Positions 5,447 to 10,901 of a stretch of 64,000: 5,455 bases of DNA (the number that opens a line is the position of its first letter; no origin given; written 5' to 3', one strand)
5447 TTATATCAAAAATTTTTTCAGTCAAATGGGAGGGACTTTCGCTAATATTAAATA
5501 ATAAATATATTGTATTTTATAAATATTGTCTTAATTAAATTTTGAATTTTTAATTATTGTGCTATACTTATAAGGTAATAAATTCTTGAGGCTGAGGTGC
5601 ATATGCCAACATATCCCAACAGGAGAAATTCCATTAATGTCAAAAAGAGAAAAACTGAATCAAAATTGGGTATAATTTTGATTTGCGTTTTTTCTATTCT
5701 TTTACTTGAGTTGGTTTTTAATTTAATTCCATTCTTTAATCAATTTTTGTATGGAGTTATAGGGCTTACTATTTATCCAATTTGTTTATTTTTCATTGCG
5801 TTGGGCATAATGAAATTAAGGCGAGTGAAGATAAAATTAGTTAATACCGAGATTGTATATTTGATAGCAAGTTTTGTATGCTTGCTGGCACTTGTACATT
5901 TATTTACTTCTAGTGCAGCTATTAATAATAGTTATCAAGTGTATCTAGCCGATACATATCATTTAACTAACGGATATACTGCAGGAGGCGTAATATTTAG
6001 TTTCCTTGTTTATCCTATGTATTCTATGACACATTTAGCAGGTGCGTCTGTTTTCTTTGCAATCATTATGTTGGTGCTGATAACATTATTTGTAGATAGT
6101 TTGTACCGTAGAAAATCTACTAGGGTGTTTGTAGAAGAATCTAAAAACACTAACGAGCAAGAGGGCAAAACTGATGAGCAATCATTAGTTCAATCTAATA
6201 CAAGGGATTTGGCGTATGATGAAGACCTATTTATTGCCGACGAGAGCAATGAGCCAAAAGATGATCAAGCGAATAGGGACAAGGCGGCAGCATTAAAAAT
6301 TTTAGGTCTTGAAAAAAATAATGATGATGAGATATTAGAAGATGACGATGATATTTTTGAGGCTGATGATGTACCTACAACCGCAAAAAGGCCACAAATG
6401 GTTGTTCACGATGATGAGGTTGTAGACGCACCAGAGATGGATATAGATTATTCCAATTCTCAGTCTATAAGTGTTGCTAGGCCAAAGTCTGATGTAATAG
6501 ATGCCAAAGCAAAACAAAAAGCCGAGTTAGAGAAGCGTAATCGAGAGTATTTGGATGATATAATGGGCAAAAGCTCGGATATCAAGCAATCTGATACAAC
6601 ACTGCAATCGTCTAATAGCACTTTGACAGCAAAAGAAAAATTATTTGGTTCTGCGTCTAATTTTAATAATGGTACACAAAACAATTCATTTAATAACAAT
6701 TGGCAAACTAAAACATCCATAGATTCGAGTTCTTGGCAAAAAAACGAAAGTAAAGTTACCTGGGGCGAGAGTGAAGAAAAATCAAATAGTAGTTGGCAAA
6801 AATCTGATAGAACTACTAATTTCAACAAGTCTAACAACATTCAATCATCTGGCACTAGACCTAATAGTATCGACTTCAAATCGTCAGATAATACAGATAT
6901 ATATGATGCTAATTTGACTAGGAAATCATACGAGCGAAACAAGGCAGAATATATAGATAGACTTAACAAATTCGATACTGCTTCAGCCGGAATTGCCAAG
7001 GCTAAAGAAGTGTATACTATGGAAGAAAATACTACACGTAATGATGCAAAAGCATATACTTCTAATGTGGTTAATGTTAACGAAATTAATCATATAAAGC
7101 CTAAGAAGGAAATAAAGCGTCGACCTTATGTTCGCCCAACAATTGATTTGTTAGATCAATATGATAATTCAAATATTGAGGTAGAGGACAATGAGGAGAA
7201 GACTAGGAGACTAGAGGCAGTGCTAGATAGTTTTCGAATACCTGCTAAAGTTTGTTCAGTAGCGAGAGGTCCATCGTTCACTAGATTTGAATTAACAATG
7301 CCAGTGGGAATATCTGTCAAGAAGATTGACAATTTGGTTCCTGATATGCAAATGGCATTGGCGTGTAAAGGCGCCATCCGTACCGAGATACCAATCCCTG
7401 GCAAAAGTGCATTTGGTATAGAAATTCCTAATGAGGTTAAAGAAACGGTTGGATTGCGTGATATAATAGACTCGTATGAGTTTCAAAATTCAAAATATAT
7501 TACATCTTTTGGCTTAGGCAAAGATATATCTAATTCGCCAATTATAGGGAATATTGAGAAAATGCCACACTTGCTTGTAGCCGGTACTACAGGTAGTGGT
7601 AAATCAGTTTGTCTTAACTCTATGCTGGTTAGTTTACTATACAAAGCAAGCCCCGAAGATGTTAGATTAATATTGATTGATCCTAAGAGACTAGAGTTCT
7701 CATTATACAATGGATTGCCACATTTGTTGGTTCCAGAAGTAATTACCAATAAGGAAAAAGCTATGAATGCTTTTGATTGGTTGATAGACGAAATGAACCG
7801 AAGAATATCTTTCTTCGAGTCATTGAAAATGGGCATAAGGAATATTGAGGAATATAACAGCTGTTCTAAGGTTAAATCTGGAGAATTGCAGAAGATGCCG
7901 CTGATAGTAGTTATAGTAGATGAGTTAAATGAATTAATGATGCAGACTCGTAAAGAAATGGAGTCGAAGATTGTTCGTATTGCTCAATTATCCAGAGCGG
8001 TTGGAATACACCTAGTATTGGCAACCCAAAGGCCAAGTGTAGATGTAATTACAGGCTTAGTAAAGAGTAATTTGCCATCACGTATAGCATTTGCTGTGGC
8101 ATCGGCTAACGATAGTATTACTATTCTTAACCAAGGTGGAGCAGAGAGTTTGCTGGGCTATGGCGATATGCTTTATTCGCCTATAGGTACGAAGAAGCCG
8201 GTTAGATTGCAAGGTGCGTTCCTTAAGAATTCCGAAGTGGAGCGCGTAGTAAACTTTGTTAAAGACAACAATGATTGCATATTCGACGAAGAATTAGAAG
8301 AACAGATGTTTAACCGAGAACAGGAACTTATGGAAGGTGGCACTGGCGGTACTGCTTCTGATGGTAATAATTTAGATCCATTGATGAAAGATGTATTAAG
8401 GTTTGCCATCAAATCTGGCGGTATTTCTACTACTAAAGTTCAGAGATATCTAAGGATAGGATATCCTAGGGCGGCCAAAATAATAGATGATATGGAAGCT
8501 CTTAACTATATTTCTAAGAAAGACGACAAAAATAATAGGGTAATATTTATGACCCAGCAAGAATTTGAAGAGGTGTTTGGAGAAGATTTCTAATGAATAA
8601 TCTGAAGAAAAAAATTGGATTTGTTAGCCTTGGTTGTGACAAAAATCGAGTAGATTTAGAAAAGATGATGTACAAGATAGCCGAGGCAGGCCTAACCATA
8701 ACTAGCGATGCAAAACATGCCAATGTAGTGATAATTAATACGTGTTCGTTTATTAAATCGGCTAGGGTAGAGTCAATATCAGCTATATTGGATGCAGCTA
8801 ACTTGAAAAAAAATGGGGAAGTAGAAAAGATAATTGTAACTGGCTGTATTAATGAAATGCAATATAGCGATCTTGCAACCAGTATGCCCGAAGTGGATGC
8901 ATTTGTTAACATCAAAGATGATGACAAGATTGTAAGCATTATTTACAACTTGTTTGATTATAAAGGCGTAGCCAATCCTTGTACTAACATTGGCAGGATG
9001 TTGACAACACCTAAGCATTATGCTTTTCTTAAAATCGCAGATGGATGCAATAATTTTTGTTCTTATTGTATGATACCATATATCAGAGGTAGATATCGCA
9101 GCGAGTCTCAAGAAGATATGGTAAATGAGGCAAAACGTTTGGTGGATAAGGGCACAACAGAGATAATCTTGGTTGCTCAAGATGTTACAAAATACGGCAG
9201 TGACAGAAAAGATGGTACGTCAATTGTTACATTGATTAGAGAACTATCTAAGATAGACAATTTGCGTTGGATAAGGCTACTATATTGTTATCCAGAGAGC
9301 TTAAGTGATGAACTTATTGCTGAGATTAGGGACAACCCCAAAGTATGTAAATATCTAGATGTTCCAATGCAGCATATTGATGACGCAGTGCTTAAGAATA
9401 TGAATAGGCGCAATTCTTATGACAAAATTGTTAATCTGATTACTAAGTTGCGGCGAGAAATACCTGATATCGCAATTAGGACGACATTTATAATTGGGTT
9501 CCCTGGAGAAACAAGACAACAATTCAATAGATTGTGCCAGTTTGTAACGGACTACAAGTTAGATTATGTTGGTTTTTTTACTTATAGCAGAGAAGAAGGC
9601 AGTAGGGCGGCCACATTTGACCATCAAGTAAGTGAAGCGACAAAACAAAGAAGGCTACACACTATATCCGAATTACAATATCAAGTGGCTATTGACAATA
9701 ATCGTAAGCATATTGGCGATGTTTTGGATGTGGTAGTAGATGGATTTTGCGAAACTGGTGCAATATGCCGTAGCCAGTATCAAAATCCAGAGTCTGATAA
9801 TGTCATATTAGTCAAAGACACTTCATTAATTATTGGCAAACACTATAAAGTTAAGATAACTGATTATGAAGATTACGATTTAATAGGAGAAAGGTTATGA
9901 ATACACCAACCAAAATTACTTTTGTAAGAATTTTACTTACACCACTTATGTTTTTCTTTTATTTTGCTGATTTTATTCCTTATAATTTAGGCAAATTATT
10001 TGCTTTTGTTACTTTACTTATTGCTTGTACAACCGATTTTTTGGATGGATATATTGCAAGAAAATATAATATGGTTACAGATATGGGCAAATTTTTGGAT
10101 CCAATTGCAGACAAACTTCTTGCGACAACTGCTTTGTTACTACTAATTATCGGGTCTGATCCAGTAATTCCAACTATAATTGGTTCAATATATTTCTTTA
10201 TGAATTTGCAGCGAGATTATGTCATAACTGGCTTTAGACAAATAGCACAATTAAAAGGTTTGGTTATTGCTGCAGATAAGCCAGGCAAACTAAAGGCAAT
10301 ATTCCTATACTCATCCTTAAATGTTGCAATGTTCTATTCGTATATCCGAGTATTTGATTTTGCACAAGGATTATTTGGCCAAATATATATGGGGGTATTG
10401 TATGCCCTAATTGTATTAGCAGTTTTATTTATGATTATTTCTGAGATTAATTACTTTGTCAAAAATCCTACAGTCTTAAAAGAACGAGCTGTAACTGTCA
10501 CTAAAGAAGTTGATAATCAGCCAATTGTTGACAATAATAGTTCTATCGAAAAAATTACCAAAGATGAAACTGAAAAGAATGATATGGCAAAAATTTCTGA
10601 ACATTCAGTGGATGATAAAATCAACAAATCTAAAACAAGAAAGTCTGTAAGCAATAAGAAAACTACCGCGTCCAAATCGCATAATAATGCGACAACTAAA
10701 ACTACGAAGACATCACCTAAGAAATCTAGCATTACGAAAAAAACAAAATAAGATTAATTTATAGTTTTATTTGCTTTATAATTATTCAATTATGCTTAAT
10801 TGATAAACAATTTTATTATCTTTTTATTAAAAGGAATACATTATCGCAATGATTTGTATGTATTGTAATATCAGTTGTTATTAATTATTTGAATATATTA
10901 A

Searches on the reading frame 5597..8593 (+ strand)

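Call 74: search_protein_families(library=pfam, proteins=[window:5597-8593:+], max_evalue=0.00001)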
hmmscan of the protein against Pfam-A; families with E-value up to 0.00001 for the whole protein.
window:5597-8593:+ (998 aa): 3 families
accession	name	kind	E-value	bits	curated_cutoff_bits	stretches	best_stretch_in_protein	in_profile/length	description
PF01580.24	FtsK_SpoIIIE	-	8.1e-59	199.2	24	1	620-815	2-221/221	FtsK/SpoIIIE family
PF17854.6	FtsK_alpha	-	6.7e-21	74.8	22.9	1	514-612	2-101/101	FtsK alpha domain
PF09397.16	FtsK_gamma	-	4.2e-17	62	30.6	1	926-986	3-63/63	Ftsk gamma domain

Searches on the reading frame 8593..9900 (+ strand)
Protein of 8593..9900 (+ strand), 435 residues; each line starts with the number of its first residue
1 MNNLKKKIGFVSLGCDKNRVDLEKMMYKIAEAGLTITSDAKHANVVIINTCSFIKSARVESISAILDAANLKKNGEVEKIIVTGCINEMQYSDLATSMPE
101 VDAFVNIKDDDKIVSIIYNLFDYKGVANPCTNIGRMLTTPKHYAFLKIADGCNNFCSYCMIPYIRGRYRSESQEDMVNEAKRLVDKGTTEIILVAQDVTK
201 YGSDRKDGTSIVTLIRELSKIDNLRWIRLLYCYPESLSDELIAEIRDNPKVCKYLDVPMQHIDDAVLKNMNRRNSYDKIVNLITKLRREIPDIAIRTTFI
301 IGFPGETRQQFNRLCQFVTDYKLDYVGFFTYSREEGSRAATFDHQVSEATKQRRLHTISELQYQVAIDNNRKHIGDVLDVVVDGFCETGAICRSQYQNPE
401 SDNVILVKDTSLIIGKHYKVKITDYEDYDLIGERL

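Call 74: search_protein_families(library=pfam, proteins=[window:8593-9900:+], max_evalue=0.00001)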
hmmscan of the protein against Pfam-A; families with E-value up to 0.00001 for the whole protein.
window:8593-9900:+ (435 aa): 3 families
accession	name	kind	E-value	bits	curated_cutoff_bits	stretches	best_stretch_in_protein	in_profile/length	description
PF04055.27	Radical_SAM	-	3.6e-28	99.3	29.5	1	148-318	3-166/166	Radical SAM superfamily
PF00919.26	UPF0004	-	1.2e-23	83.4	27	1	7-105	1-97/98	Uncharacterized protein family UPF0004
PF18693.7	TRAM_2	-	3.3e-16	59.6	27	1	374-433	1-61/63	TRAM domain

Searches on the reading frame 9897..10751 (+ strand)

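Call 74: search_protein_families(library=pfam, proteins=[window:9897-10751:+], max_evalue=0.00001)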
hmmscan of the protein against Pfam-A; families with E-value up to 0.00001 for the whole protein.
window:9897-10751:+ (284 aa): 1 family
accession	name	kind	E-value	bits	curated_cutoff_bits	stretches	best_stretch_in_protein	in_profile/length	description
PF01066.26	CDP-OH_P_transf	-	6.2e-31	108.3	22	1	1-167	1-138/152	CDP-alcohol phosphatidyltransferase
